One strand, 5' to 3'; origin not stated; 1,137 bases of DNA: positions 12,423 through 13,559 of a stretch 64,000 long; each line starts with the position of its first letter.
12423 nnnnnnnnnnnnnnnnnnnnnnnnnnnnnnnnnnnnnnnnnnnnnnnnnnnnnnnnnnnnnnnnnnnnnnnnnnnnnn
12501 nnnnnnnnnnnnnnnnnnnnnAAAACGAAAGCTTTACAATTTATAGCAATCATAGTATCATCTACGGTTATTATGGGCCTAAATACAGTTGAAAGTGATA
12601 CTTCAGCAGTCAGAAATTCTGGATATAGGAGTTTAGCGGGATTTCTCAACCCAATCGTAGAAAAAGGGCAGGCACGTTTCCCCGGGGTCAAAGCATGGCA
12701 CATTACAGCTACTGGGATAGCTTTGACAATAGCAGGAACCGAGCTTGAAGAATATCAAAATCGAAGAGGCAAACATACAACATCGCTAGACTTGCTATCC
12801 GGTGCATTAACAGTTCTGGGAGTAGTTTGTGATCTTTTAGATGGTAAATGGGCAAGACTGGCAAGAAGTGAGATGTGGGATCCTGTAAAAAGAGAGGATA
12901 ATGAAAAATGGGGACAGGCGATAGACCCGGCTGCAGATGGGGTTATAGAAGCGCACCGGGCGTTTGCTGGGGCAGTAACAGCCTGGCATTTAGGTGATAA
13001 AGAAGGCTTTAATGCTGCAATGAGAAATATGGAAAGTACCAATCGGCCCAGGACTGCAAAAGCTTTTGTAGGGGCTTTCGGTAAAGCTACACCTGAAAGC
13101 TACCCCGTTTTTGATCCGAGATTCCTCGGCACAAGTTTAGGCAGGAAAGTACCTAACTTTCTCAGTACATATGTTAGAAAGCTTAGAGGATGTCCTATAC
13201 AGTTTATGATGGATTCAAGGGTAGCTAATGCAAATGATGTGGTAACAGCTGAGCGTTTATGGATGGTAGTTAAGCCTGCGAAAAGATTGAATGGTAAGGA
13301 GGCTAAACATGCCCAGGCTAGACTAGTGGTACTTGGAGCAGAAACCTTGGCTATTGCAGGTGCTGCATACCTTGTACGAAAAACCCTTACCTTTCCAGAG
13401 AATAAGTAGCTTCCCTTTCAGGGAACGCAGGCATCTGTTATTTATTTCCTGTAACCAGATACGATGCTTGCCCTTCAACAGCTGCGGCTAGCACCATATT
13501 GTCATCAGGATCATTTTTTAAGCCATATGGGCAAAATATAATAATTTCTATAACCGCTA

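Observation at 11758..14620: Accessory island: vapBC, GC-rich membrane protein, PIN-toxin remnant and Fic-HTH gene driven by a strong promoter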

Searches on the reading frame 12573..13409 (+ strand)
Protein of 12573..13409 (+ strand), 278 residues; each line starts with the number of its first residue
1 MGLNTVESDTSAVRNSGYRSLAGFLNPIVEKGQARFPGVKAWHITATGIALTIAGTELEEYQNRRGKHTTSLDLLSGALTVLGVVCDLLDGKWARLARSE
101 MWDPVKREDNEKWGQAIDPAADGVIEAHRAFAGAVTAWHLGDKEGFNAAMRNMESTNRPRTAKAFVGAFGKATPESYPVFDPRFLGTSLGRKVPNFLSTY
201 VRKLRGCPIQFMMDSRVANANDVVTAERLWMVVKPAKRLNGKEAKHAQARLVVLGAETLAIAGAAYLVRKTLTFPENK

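Call 6: search_protein_families(library=pfam, proteins=[window:12573-13409:+], max_evalue=0.1)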
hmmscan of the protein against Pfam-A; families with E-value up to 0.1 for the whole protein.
window:12573-13409:+ (278 aa): 1 family
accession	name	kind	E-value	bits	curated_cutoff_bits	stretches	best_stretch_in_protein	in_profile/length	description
PF01066.26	CDP-OH_P_transf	-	0.027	15.3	22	0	75-125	30-70/152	CDP-alcohol phosphatidyltransferase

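Call 7: search_protein_families(library=ncbifam, proteins=[window:12573-13409:+], max_evalue=0.1)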
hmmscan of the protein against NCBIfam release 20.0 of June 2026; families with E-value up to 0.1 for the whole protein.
window:12573-13409:+ (278 aa): 0 families

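Call 9: find_homologous_proteins(query=window:12573-13409:+, max_evalue=0.001)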
Query window:12573-13409:+ (278 aa): 2 proteins with E <= 0.001 among 7882 candidates.
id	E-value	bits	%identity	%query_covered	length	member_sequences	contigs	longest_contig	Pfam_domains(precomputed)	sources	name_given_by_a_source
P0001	3.6e-183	625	100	100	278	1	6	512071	-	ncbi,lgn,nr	ncbi:hypothetical protein HYW42_01605 [Candidatus Daviesbacteria bacterium]|nr:hypothetical protein 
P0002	1.5e-45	174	41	91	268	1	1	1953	-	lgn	-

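Call 12: find_encoding_contigs(protein=P0002, flank=5000)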
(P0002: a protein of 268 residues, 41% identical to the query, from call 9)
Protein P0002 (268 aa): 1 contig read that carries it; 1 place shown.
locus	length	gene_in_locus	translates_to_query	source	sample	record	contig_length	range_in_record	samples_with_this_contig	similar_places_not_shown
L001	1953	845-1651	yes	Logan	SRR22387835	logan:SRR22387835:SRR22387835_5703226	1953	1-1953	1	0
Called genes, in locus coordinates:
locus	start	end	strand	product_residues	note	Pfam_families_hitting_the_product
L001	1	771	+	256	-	?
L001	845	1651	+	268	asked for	-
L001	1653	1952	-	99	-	?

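Call 13: find_encoding_contigs(protein=window:12573-13409:+, flank=10000)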
Protein window:12573-13409:+ (278 aa): 6 contigs read that carry it; 5 places shown.
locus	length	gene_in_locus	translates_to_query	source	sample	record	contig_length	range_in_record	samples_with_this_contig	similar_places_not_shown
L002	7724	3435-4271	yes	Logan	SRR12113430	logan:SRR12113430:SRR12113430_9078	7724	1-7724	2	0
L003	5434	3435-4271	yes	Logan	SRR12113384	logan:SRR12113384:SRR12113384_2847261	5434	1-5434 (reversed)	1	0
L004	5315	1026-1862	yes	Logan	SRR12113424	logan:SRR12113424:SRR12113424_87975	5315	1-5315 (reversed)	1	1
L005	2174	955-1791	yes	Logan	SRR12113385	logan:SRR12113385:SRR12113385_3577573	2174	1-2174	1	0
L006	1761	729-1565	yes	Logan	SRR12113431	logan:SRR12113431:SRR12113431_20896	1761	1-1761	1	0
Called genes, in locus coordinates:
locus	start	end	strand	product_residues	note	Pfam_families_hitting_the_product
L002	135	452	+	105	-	PF04365:BrnT_toxin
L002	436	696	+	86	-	PF12441:CopG_antitoxin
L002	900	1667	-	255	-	PF02540:NAD_synthase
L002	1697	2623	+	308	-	-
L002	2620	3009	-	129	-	PF01850:PIN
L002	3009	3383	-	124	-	-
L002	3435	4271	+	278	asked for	-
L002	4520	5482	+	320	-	PF02661:Fic, PF12728:HTH_17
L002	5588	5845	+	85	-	PF00085:Thioredoxin, PF13098:Thioredoxin_2 (weak), PF13192:Thioredoxin_3, PF13905:Thioredoxin_8 (faint), PF14595:Thioredoxin_9 (weak)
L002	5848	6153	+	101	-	PF01035:DNA_binding_1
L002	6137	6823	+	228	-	PF00121:TIM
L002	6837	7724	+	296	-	?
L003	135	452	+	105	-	PF04365:BrnT_toxin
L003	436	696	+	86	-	PF12441:CopG_antitoxin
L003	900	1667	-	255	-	PF02540:NAD_synthase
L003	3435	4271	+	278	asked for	-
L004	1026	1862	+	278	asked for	-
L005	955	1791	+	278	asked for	-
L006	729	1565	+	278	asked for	-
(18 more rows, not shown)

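Call 16: search_protein_families(library=padloc, proteins=[window:12573-13409:+], max_evalue=0.01)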
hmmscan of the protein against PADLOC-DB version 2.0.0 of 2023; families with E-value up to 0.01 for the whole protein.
window:12573-13409:+ (278 aa): 0 families

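Call 32: search_solved_structures(query=A1, max_evalue=10, show_alignments=3)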
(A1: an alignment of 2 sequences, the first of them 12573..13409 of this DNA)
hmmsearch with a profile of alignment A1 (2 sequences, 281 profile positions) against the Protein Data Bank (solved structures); distinct sequences matched with E-value up to 10: 12.
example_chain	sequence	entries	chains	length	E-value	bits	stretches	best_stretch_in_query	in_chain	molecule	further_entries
5emv_A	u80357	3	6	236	0.81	12.1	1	166-227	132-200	Transcriptional enhancer factor TEF-4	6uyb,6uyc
8e1o_A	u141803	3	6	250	0.91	11.9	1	166-227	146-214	Transcriptional enhancer factor TEF-4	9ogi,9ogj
8ygq_A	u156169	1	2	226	0.99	11.8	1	165-222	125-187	Transcriptional enhancer factor TEF-4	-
3l15_A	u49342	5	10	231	1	11.7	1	166-226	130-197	Transcriptional enhancer factor TEF-4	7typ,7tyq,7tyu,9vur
5hgu_A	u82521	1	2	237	1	11.7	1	166-226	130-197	Transcriptional enhancer factor TEF-4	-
9yk2_A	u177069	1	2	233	1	11.7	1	166-226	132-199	Transcriptional enhancer factor TEF-4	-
5dq8_A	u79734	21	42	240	1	11.7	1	166-226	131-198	Transcriptional enhancer factor TEF-4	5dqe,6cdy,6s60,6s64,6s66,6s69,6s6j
8rxl_B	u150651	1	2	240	1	11.7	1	166-226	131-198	Transcriptional enhancer factor TEF-4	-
7t2j_B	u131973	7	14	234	1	11.7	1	166-226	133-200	Transcriptional enhancer factor TEF-4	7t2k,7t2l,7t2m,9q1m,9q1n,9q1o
6e5g_B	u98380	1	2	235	1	11.7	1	166-226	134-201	Transcriptional enhancer factor TEF-4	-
9neo_A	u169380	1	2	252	1.2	11.5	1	166-222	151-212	Transcriptional enhancer factor TEF-4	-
7ls6_H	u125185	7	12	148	2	10.7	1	138-176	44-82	Proteasome maturation factor UMP1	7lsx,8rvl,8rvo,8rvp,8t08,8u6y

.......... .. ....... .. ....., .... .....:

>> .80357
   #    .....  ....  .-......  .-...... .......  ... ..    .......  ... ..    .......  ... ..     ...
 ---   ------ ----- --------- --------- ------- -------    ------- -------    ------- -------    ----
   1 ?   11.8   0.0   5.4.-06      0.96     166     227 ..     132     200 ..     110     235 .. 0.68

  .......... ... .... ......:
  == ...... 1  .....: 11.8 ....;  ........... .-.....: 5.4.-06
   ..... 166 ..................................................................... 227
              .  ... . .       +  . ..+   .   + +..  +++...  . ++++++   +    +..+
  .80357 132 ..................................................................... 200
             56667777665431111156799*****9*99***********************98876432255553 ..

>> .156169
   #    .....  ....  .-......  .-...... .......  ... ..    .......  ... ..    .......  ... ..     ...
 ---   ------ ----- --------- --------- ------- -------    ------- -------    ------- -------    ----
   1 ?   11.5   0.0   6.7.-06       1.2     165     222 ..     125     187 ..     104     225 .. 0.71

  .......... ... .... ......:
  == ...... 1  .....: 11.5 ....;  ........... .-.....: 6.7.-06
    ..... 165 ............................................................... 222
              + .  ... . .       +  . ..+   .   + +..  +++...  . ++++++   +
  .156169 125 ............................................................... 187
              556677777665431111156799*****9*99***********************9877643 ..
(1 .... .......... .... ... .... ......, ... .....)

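Call 33: search_protein_representatives(alignment_id=A1)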
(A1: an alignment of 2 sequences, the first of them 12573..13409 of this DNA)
Query: 2 sequences, 281 profile positions. Proteins with E-value up to 0.001 (for the whole library): 151; up to 1e-10: 68; up to 1e-30: 19. The best 150 are listed.
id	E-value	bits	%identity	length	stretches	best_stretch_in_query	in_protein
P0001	6.9e-162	553.7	-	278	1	1-281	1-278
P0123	9.0e-97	340.0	-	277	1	8-275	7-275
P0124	3.7e-89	315.1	-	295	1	8-275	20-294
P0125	1.7e-85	303.1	-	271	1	5-274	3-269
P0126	3.2e-80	285.7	-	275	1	8-275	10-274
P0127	1.6e-77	276.9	-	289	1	9-275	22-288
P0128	1.7e-77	276.8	-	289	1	1-275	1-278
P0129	8.9e-73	261.3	-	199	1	7-193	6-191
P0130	2.2e-68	246.9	-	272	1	5-275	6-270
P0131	2.6e-68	246.7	-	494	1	11-279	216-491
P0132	1.4e-66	241.0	-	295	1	5-269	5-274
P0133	7.3e-64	232.1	-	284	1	8-275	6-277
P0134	2.3e-61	223.9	-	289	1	5-270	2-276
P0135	1.6e-57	211.3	-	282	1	6-276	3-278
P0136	4.6e-57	209.8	-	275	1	5-275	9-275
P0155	5.3e-17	78.3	-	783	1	8-259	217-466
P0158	1.1e-16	77.3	-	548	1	11-270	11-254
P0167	4.5e-15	72.0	-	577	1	9-270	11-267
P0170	9.1e-15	71.0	-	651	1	32-243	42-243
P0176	5.0e-13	65.3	-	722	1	10-270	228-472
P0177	9.0e-13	64.5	-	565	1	7-271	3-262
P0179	1.6e-12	63.6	-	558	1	9-274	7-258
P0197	4.9e-10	55.5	-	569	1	5-275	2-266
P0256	8.9e-05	38.2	-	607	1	10-269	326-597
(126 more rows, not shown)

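Call 34: predict_structure(alignment_id=A1)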
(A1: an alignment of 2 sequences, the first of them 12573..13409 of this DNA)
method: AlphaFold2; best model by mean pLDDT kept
length: 278 residues; sequences in the alignment: 2
mean_pLDDT: 46.4   pTM: 0.50
mean pLDDT of the five models: 46.4, 45.1, 42.8, 41.5, 39.3
residues with pLDDT >= 90: 0; 70-90: 0; 50-70: 112; < 50: 166
segments of 3 or more residues with pLDDT < 50: 1-42, 96-99, 113-120, 166-256, 272-278
pLDDT, mean of each block of 10 residues (from residue 1): 32 34 41 37 53 60 61 58 62 51 54 42 61 61 64 55 48 41 36 31 29 28 35 38 44 49 48 43
secondary structure, 60 per line:
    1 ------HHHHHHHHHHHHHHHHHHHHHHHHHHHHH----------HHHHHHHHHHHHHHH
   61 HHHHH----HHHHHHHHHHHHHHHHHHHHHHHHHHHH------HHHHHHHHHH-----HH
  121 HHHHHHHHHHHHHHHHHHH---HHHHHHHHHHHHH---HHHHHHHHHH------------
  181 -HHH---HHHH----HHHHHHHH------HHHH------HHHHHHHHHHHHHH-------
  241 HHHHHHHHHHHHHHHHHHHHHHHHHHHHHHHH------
elements in order: H7-35 H46-65 H70-97 H104-113 H119-139 H143-155 H159-168 H188-191 H196-203 H210-213 H220-233 H241-272

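Call 37: search_protein_families(library=pfam, proteins=[P0131, P0155, P0158, P0167, P0170, P0176, P0177, P0179, P0197, P0256], max_evalue=0.01)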
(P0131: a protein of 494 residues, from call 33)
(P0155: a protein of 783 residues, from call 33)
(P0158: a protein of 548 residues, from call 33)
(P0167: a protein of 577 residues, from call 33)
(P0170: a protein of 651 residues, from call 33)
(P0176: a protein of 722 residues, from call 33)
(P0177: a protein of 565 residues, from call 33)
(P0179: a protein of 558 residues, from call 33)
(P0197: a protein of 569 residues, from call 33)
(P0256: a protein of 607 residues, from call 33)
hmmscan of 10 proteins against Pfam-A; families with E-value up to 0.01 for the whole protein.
P0131 (494 aa): 1 family
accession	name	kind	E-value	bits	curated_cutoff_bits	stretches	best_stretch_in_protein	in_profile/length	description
PF03767.20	Acid_phosphat_B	-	0.0019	18.2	27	0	78-132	114-166/230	HAD superfamily, subfamily IIIB (Acid phosphatase)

P0155 (783 aa): 1 family
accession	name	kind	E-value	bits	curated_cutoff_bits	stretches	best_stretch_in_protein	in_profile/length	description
PF01066.26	CDP-OH_P_transf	-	0.00036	21.4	22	1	259-365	12-100/152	CDP-alcohol phosphatidyltransferase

P0158 (548 aa): 2 families
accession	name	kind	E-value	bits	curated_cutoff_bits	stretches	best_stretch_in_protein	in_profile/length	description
PF01066.26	CDP-OH_P_transf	-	3.7e-08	34.3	22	1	42-167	4-119/152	CDP-alcohol phosphatidyltransferase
PF02321.23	OEP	-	0.0073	16.6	22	0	352-399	11-59/187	Outer membrane efflux protein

P0167 (577 aa): 1 family
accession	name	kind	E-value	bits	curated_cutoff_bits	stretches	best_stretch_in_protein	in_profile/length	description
PF01066.26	CDP-OH_P_transf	-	0.0018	19.1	22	1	78-193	29-126/152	CDP-alcohol phosphatidyltransferase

P0170 (651 aa): 1 family
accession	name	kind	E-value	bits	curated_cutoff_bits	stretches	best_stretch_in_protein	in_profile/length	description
PF01066.26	CDP-OH_P_transf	-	3.1e-06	28.1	22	1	51-130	3-70/152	CDP-alcohol phosphatidyltransferase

P0176 (722 aa): 1 family
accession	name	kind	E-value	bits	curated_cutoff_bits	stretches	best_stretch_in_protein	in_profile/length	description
PF01066.26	CDP-OH_P_transf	-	0.0076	17.1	22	0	260-382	4-116/152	CDP-alcohol phosphatidyltransferase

P0177 (565 aa): 1 family
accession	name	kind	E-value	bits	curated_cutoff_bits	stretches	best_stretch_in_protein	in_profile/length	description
PF01066.26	CDP-OH_P_transf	-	0.0087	16.9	22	0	37-97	3-54/152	CDP-alcohol phosphatidyltransferase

P0179 (558 aa): 0 families

P0197 (569 aa): 1 family
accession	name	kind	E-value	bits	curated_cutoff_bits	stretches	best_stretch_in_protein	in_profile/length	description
PF01066.26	CDP-OH_P_transf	-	0.0004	21.3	22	1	37-137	3-87/152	CDP-alcohol phosphatidyltransferase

P0256 (607 aa): 2 families
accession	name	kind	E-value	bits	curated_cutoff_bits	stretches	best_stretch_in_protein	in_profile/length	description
PF09139.17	Tam41_Mmp37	-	4.4e-19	69.4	24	1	50-258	10-214/322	Phosphatidate cytidylyltransferase, mitochondrial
PF01066.26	CDP-OH_P_transf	-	2e-06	28.7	22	1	355-444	1-77/152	CDP-alcohol phosphatidyltransferase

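Call 38: search_protein_families(library=pfam, alignment_id=A2, max_evalue=0.01)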
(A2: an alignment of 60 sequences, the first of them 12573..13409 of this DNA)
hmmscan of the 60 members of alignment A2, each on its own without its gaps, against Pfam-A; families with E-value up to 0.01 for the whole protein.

A. member 1, window:12573-13409:+ (278 aa): 0 families

B. families by the number of members that match (of 60 scanned): 3 families
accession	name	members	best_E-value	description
PF01066.26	CDP-OH_P_transf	43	2.2e-11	CDP-alcohol phosphatidyltransferase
PF11377.13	DUF3180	1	0.0012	Protein of unknown function (DUF3180)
PF23359.1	Lsr2_DNA-bd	1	0.01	Lsr2 DNA-binding domain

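Call 39: search_solved_structures(query=A2, max_evalue=1, show_alignments=2)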
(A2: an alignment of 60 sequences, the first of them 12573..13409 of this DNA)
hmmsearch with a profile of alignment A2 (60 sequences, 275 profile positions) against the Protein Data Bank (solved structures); distinct sequences matched with E-value up to 1: 17.
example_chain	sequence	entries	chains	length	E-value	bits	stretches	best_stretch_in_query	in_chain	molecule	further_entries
6h53_A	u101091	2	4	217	1.4e-10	43.9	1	19-167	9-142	CDP-diacylglycerol--inositol 3-phosphatidyltransferase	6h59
6h5a_A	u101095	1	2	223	1.5e-10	43.9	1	19-167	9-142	CDP-diacylglycerol--inositol 3-phosphatidyltransferase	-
6wm5_A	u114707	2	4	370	7.1e-10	41.6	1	19-167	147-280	AfCTD-Phosphatidylinositol-phosphate synthase (PIPS) fusion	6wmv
5d92_D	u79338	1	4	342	2.2e-08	36.7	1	15-168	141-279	AF2299 protein,Phosphatidylinositol synthase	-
5d91_A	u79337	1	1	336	1.8e-07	33.7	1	19-168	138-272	AF2299 protein,Phosphatidylinositol synthase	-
4o6m_A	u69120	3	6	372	1.9e-07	33.6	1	19-128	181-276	AF2299, a CDP-alcohol phosphotransferase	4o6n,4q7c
8gyw_B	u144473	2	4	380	1.7e-06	30.5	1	14-125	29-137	Choline/ethanolaminephosphotransferase 1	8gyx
8ero_A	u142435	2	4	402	2.8e-06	29.8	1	17-122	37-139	Cholinephosphotransferase 1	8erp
9uet_A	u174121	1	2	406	1.6e-05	27.4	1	24-135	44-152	Cholinephosphotransferase 1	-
8ul9_A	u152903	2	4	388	0.0004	22.8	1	21-122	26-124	Cholinephosphotransferase 1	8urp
8urt_A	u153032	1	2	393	0.00041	22.7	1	21-122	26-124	Cholinephosphotransferase 1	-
4mnd_A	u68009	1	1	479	0.0016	20.8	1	75-124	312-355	CTP L-myo-inositol-1-phosphate cytidylyltransferase/CDP-L-myo-inositol myo-inositolphospho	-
7drj_A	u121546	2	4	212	0.37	13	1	75-121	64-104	CDP-diacylglycerol--glycerol-3-phosphate 3-phosphatidyltransferase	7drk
9yoj_B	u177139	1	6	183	0.4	12.9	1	82-141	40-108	Hemagglutinin HA2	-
4lw4_C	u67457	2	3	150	0.49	12.6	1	166-202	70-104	Cysteine desulfuration protein CsdE | CsdA-binding activator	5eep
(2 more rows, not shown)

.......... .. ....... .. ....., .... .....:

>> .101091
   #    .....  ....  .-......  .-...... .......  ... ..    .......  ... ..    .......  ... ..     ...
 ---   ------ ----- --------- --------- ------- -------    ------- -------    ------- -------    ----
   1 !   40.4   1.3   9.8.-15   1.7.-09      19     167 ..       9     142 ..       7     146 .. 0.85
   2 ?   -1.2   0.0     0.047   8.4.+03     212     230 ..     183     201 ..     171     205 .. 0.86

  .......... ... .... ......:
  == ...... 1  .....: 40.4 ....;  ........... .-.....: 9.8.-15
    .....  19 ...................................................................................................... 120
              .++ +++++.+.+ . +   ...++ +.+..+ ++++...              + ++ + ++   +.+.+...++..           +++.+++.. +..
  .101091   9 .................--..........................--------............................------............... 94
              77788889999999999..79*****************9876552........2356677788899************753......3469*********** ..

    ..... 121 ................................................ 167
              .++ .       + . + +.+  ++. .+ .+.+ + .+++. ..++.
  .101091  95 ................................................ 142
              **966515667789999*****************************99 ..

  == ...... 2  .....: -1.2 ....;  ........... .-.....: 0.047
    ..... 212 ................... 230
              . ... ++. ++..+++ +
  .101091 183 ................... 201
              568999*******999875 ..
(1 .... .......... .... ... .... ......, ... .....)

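Call 41: predict_structure(alignment_id=A2)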
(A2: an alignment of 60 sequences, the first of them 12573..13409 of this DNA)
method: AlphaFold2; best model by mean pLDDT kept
length: 278 residues; sequences in the alignment: 60
mean_pLDDT: 93.9   pTM: 0.90
mean pLDDT of the five models: 93.9, 93.4, 93.3, 93.2, 93.2
residues with pLDDT >= 90: 253; 70-90: 8; 50-70: 7; < 50: 10
segments of 3 or more residues with pLDDT < 50: 1-10
pLDDT, mean of each block of 10 residues (from residue 1): 45 67 95 97 98 98 98 98 96 96 97 96 98 98 98 98 98 95 96 96 97 98 98 97 97 98 98 84
secondary structure, 60 per line:
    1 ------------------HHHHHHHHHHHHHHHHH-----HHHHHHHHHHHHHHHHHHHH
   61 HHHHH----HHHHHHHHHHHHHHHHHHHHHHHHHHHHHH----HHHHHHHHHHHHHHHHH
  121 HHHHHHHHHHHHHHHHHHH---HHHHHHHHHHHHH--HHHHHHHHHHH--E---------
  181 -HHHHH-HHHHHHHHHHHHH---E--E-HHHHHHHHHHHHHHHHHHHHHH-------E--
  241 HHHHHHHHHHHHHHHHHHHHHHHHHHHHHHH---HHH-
elements in order: H19-35 H41-65 H70-99 H104-139 H143-155 H158-168 H182-186 H188-200 H209-230 H241-271
